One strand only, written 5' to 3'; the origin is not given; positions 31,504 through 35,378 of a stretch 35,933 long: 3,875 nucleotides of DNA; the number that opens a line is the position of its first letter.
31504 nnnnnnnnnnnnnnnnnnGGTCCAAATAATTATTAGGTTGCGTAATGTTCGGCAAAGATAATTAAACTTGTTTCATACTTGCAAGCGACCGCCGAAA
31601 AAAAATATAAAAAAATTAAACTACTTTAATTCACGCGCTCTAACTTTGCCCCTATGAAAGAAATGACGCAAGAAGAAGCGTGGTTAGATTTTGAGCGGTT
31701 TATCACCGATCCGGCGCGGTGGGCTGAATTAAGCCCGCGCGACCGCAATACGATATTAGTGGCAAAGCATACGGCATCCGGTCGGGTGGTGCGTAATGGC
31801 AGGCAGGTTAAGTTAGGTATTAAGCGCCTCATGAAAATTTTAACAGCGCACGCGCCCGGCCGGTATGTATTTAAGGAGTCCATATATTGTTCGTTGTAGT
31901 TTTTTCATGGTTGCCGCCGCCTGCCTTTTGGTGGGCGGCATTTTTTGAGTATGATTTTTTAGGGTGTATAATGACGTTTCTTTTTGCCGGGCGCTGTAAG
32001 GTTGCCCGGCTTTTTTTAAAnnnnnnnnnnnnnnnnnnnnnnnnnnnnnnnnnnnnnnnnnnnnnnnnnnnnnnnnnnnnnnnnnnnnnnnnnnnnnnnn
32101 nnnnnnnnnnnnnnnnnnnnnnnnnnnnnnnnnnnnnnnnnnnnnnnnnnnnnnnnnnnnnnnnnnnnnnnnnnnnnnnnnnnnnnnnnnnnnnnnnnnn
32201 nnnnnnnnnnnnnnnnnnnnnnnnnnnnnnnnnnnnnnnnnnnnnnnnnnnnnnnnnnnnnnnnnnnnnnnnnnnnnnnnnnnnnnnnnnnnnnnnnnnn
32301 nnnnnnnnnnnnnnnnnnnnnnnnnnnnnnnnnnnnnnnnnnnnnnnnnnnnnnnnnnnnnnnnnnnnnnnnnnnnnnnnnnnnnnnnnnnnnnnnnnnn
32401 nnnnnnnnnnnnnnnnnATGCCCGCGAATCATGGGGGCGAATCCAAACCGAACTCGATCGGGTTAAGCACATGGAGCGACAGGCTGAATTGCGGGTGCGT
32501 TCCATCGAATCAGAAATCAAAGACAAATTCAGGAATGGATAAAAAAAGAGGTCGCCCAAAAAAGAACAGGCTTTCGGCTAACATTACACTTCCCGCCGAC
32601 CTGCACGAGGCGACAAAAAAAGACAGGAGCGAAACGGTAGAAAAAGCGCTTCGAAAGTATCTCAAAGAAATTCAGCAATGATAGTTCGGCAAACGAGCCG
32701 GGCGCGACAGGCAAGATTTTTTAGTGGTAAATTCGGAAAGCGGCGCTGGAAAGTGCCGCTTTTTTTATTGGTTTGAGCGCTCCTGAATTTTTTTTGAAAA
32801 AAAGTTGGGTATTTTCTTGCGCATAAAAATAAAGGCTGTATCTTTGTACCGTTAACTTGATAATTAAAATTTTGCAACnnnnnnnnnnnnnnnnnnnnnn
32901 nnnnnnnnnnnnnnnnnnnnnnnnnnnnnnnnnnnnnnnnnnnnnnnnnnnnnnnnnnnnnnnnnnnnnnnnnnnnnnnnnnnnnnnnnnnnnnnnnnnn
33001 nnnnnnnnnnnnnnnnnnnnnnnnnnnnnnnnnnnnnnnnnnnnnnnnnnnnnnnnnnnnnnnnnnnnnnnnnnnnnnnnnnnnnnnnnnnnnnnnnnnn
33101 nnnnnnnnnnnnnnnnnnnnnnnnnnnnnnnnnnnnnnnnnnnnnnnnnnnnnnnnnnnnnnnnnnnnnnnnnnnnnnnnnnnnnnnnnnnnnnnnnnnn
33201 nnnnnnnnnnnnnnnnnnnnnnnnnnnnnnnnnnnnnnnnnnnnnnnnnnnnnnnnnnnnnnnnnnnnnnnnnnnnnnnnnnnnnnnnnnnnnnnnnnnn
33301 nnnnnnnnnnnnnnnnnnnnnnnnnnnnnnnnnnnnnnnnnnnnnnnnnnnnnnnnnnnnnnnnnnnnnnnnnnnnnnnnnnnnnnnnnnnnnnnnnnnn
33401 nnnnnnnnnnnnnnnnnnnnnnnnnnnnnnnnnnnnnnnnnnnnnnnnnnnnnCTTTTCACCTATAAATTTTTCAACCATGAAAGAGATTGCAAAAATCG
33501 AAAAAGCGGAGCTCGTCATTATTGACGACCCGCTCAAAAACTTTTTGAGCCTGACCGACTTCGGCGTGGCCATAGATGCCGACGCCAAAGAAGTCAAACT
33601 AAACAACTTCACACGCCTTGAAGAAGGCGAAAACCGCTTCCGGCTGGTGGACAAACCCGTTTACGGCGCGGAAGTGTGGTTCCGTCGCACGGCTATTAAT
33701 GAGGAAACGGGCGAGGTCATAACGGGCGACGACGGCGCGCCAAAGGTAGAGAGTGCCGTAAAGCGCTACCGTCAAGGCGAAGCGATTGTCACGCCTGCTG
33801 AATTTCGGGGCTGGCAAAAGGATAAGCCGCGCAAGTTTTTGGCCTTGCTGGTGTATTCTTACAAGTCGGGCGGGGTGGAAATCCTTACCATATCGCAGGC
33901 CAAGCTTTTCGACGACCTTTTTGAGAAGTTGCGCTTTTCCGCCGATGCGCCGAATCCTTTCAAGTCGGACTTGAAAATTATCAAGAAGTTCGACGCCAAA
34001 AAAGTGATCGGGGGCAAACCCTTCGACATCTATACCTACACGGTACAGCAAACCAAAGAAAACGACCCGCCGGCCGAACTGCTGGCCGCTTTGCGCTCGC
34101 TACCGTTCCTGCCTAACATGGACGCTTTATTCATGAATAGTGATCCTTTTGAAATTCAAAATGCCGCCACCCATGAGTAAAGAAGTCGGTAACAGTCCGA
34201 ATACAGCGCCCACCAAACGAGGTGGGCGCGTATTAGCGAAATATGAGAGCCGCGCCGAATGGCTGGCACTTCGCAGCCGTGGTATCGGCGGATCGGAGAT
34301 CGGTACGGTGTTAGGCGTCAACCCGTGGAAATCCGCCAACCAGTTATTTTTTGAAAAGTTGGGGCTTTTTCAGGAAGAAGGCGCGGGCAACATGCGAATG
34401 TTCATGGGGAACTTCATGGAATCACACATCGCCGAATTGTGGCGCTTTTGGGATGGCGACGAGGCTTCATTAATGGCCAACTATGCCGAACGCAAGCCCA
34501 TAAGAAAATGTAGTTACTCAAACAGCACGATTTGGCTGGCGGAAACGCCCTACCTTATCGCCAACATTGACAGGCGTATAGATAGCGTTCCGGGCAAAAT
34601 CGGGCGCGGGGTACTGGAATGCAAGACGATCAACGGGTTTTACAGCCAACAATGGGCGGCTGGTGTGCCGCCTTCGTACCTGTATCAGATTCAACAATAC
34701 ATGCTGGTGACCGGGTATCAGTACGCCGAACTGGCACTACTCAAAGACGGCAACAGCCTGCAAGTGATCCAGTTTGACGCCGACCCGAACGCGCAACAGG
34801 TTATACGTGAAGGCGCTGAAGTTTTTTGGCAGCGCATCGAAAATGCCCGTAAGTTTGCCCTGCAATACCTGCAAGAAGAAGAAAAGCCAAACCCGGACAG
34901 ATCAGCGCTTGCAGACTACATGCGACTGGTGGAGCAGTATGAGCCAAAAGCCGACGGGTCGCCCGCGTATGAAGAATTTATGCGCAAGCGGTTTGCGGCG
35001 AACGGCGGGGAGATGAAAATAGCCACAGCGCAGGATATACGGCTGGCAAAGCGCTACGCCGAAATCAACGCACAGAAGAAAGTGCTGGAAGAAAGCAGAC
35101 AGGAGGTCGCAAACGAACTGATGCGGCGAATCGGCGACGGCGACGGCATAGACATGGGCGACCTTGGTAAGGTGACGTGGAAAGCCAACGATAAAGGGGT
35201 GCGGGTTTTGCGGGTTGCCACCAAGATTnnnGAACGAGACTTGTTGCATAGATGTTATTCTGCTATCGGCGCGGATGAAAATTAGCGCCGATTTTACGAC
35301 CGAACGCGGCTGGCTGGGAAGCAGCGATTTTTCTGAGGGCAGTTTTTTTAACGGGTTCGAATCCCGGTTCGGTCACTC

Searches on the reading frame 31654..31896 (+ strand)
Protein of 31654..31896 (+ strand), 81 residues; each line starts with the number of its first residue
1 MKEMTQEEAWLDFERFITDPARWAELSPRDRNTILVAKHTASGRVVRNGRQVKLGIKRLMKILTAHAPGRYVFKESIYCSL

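Call 6: search_protein_families(library=pfam, proteins=[window:31654-31896:+], max_evalue=1)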
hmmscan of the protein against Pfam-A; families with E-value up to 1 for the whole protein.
window:31654-31896:+ (81 aa): 0 families

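Call 7: search_protein_families(library=phrogs, proteins=[window:31654-31896:+], max_evalue=0.1)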
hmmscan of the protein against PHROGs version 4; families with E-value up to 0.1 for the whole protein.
window:31654-31896:+ (81 aa): 0 families

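Call 45: find_homologous_proteins(query=A3, max_evalue=0.001)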
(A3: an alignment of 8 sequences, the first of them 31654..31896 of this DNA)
Query A3 (8 sequences) (81 aa, profile of the alignment): 106 proteins with E <= 0.001 among 733 candidates.
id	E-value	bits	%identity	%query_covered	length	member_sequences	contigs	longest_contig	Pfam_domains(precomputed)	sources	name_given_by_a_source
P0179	6.8e-31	124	32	94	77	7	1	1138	-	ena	-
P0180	1.6e-27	114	36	91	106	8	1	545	-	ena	-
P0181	6.3e-27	112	98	100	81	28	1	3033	-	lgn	-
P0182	7.4e-26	108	39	91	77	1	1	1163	-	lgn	-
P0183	8.3e-26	108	38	91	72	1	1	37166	-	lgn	-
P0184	1.2e-25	107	24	83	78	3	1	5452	-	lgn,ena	-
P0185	3.8e-25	106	34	83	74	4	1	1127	-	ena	-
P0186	6.8e-25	105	39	94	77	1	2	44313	-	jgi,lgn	jgi:hypothetical protein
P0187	8.3e-25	105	37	91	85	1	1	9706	-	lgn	-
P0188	1.2e-24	104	35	94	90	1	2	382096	-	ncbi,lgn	-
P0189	2.1e-24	103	22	83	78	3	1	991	-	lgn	-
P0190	3.5e-24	103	38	94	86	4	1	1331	-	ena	-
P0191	9.2e-24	101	33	91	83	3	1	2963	-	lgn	-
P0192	1.5e-23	101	35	94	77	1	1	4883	-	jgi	-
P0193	2.8e-23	100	33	86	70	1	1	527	-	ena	-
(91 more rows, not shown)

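Call 46: search_solved_structures(query=A3, max_evalue=10)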
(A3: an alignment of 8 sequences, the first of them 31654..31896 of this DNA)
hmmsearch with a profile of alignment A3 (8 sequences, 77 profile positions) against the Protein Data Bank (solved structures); distinct sequences matched with E-value up to 10: 3.
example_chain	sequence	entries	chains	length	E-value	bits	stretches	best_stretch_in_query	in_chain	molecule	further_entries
1v9v_A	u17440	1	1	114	0.75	13.5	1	42-65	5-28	KIAA0561 protein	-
2bnw_A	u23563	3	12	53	0.77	13.5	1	33-66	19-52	ORF OMEGA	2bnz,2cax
1irq_A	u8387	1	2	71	1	13.1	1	33-66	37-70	omega transcriptional repressor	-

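Call 47: find_encoding_contigs(protein=P0188, flank=10000, max_places=2)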
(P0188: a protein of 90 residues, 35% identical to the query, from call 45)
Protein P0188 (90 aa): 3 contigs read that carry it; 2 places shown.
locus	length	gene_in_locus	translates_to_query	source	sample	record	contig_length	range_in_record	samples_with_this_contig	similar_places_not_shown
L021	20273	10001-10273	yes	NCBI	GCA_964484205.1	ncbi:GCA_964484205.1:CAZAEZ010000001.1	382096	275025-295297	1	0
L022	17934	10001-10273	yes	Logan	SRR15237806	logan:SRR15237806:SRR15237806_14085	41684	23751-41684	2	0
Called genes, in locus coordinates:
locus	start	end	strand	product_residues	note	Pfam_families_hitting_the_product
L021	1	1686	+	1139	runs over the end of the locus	PF20155:TMP_3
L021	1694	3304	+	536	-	-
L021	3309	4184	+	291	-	-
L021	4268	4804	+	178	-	-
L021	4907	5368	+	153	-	-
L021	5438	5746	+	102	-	-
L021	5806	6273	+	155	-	-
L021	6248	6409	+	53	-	-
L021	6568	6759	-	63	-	-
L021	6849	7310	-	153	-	PF10544:T5orf172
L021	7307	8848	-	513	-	-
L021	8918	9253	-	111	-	-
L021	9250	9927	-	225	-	-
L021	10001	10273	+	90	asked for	-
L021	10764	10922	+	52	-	-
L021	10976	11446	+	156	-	-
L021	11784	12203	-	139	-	-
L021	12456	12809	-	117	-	-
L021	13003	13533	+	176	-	-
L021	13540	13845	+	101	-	-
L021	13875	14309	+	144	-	-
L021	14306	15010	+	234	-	PF09588:YqaJ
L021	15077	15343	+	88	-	-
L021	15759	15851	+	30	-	-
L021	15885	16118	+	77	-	-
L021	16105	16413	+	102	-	-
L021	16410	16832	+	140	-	-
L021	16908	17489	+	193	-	PF00929:RNase_T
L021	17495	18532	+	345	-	-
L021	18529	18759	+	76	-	-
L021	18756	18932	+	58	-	-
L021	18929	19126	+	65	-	PF12843:QSregVF_b (weak)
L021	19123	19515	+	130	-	-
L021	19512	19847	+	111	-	-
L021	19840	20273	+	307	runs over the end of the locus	PF00145:DNA_methylase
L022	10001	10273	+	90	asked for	-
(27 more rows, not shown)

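Call 53: search_protein_families(library=ncbifam, proteins=[window:31654-31896:+], max_evalue=0.1)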
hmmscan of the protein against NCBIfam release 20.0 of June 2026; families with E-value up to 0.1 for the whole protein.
window:31654-31896:+ (81 aa): 0 families

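Call 63: predict_structure(alignment_id=A5)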
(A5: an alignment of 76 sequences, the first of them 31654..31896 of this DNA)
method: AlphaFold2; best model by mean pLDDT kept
length: 81 residues; sequences in the alignment: 76
mean_pLDDT: 92.5   pTM: 0.78
mean pLDDT of the five models: 92.5, 92.0, 92.0, 89.5, 89.3
residues with pLDDT >= 90: 60; 70-90: 21; 50-70: 0; < 50: 0
segments of 3 or more residues with pLDDT < 50: none
pLDDT, mean of each block of 10 residues (from residue 1): 92 96 96 96 87 92 96 86 74
secondary structure, 60 per line:
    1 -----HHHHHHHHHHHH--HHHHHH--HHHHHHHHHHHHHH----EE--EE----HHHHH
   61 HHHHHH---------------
elements in order: H6-17 H20-25 H28-41 H56-66

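Call 66: fold_search(model_id=the predicted structure, library=pdb)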
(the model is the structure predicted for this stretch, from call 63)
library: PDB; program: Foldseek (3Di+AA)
matches with E <= 10: 18; with E <= 0.001: 0
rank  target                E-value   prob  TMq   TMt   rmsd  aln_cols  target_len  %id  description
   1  3a5c_D                3.1e+00  0.06  0.27  0.09   6.7        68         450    9  Inter-subunit interaction and quaternary rearrangement defined by the central stalk of prokaryotic V1-ATPase (released 2009-10-13)
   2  4d0k_C                5.1e+00  0.06  0.31  0.27   5.9        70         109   14  Complex of Chaetomium thermophilum PAN2 (WD40-CS1) with PAN3 (C-term) (released 2014-06-04)
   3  8ssu_A                5.4e+00  0.02  0.21  0.08  20.8        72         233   10  ZnFs 3-11 of CCCTC-binding factor (CTCF) Complexed with 19mer DNA (released 2023-08-02)
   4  4rxo_C                6.2e+00  0.04  0.30  0.09   8.8        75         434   15  The structure of GTP-bound SAMHD1 (released 2015-03-11)
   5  8hcy_A                6.6e+00  0.04  0.30  0.08   6.3        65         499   17  Legionella glycosyltransferase (released 2023-11-08)
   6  7mu5_D                6.6e+00  0.04  0.27  0.22   9.2        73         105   14  Human DCTPP1 bound to Triptolide (released 2022-08-24)
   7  1xdv_B                7.0e+00  0.02  0.19  0.04  11.1        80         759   10  Experimentally Phased Structure of Human the Son of Sevenless protein at 4.1 Ang. (released 2004-11-02)
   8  9ec2_D                7.4e+00  0.04  0.29  0.08   7.9        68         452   15  Crystal structure of SAMHD1 dimer bound to an inhibitor obtained from high-throughput chemical tethering to the guanin (released 2025-03-12)
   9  9iub_D                7.4e+00  0.03  0.29  0.10  14.1       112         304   14  Cryo-EM structure of the large serine recombinase Bxb1 in complex with attP and attB (GT/TT CDN) in the pre-strand exc (released 2026-03-04)
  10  5l4g_K                7.9e+00  0.04  0.28  0.09   9.6        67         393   19  The human 26S proteasome at 3.9 A (released 2016-09-07)
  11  5j9t_I                7.9e+00  0.02  0.26  0.10  11.8       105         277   16  Crystal structure of the NuA4 core complex (released 2016-10-26)
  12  9uh3_P                8.4e+00  0.02  0.18  0.09  11.1        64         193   16  PSI-9 FCPI supercomplex from haptophyte Chrysotila roscoffensis (released 2026-04-01)
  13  6yy0_S                9.0e+00  0.06  0.29  0.14   9.5        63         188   17  bovine ATP synthase F1-peripheral stalk domain, state 1 (released 2020-09-09)
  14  8x2x_K                9.0e+00  0.01  0.15  0.08  16.2        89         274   16  The piccolo NuA4 bound to the H2A.Z nucleosome complex at pre-H4-acetylation state (released 2025-03-19)
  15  8c5v_C                9.5e+00  0.09  0.44  0.30   4.9        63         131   16  Chemotaxis core signalling unit from E protein lysed E. coli cells (released 2023-09-13)
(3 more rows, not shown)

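Call 67: fold_search(model_id=the predicted structure, library=viral)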
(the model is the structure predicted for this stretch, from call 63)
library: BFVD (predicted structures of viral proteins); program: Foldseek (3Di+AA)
matches with E <= 10: 77; with E <= 0.001: 0
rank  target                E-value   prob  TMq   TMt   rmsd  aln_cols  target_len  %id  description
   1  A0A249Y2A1            1.1e+00  0.16  0.41  0.19  13.6       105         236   15  Uncharacterized protein [Serratia phage 2050H1]
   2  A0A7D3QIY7            2.2e+00  0.09  0.29  0.21  10.0        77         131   19  (no name in the UniProt tables at hand)
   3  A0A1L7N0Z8            2.2e+00  0.08  0.30  0.21   8.9        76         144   14  Uncharacterized protein [Ralstonia phage RP12]
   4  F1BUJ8                2.4e+00  0.14  0.34  0.19   7.1        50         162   22  Uncharacterized protein [Cronobacter phage ESSI-2]
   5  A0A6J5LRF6            2.4e+00  0.14  0.38  0.21   6.1        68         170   18  Uncharacterized protein [uncultured Caudovirales phage]
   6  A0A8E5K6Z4            2.9e+00  0.03  0.22  0.14  12.7        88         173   16  (no name in the UniProt tables at hand)
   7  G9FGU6                3.5e+00  0.12  0.41  0.29   5.8        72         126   14  Terminase small subunit [Rhodococcus phage RRH1]
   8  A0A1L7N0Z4            3.5e+00  0.06  0.29  0.24   9.9        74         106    9  Uncharacterized protein [Ralstonia phage RP12]
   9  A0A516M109            3.5e+00  0.06  0.21  0.06   9.7        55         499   20  (no name in the UniProt tables at hand)
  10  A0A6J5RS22            3.5e+00  0.05  0.29  0.23  12.4        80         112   11  Uncharacterized protein [uncultured Caudovirales phage]
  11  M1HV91                3.5e+00  0.03  0.20  0.16  10.8        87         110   11  (no name in the UniProt tables at hand)
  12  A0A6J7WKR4            4.5e+00  0.18  0.44  0.29   3.8        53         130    9  Phage tail assembly chaperone protein [uncultured Caudovirales phage]
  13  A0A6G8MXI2            4.8e+00  0.12  0.42  0.45   5.0        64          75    9  Uncharacterized protein [Cedratvirus kamchatka]
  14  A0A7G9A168            4.8e+00  0.02  0.20  0.17   9.7        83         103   13  (no name in the UniProt tables at hand)
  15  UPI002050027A         5.1e+00  0.07  0.25  0.34   7.8        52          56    6  (no name look-up for this kind of identifier)
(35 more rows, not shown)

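Call 84: search_protein_families(library=pfam, proteins=[L021:18929-19123:+], max_evalue=10)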
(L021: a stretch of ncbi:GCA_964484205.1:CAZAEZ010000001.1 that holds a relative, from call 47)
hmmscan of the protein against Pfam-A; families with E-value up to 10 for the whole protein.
L021:18929-19123:+ (65 aa): 2 families
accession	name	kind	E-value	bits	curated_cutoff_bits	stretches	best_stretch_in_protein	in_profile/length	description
PF12843.12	QSregVF_b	-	4.5e-07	30.1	22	1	11-35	11-35/66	Putative quorum-sensing-regulated virulence factor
PF20600.3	ExoX-like_C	-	0.012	15.4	26.5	1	15-26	3-14/30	Exodeoxyribonuclease X-like C-terminal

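Call 108: search_dna_similar(query=window:31654-31896:+, collection=phages, mode=protein, max_evalue=0.01)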
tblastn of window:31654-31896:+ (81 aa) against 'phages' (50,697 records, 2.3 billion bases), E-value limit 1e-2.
No match.

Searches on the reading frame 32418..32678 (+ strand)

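Call 6: search_protein_families(library=pfam, proteins=[window:32418-32678:+], max_evalue=1)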
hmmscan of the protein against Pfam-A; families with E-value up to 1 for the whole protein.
window:32418-32678:+ (87 aa): 3 families
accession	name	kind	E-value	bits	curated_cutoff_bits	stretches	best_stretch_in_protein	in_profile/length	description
PF02178.24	AT_hook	-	0.012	15.8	17.4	1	42-51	2-11/13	AT hook motif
PF09957.15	VapB_antitoxin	-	0.19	12.1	23.4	1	68-86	22-40/47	Bacterial antitoxin of type II TA system, VapB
PF01402.27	RHH_1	-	0.2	12.1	20.5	1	64-83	19-38/39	Ribbon-helix-helix protein, copG family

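Call 7: search_protein_families(library=phrogs, proteins=[window:32418-32678:+], max_evalue=0.1)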
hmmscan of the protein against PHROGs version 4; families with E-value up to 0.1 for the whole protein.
window:32418-32678:+ (87 aa): 1 family
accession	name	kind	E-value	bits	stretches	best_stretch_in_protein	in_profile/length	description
phrog_27240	-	unknown function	0.093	14.1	0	24-62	52-90/132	-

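Call 53: search_protein_families(library=ncbifam, proteins=[window:32418-32678:+], max_evalue=0.1)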
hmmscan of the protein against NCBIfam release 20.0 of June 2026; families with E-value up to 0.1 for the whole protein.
window:32418-32678:+ (87 aa): 0 families

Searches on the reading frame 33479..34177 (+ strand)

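Call 7: search_protein_families(library=phrogs, proteins=[window:33479-34177:+], max_evalue=0.1)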
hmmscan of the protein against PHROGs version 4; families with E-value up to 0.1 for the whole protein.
window:33479-34177:+ (233 aa): 1 family
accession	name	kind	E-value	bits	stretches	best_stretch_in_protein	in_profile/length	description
phrog_8542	-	unknown function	0.0097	16.4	0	43-69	25-51/298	-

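Call 48: search_protein_families(library=pfam, proteins=[window:33479-34177:+], max_evalue=0.01)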
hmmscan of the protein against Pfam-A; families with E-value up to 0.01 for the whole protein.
window:33479-34177:+ (233 aa): 0 families

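Call 53: search_protein_families(library=ncbifam, proteins=[window:33479-34177:+], max_evalue=0.1)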
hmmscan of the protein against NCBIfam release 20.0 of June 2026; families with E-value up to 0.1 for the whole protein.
window:33479-34177:+ (233 aa): 0 families

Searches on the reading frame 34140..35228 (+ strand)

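Call 7: search_protein_families(library=phrogs, proteins=[window:34140-35228:+], max_evalue=0.1)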
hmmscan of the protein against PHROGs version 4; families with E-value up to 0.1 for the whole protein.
window:34140-35228:+ (363 aa): 5 families
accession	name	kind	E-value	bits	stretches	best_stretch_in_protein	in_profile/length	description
phrog_434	-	DNA, RNA and nucleotide metabolism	1e-59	203.6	1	27-352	46-327/372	RecE-like recombination exonuclease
phrog_26955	-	unknown function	0.0017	19.4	0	259-325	8-73/132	-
phrog_19855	-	head and packaging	0.0018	16.9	1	39-94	467-525/1257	virion structural protein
phrog_8474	-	unknown function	0.028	15.2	1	39-62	25-48/48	-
phrog_23287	-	unknown function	0.071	14.6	0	277-338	37-101/104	-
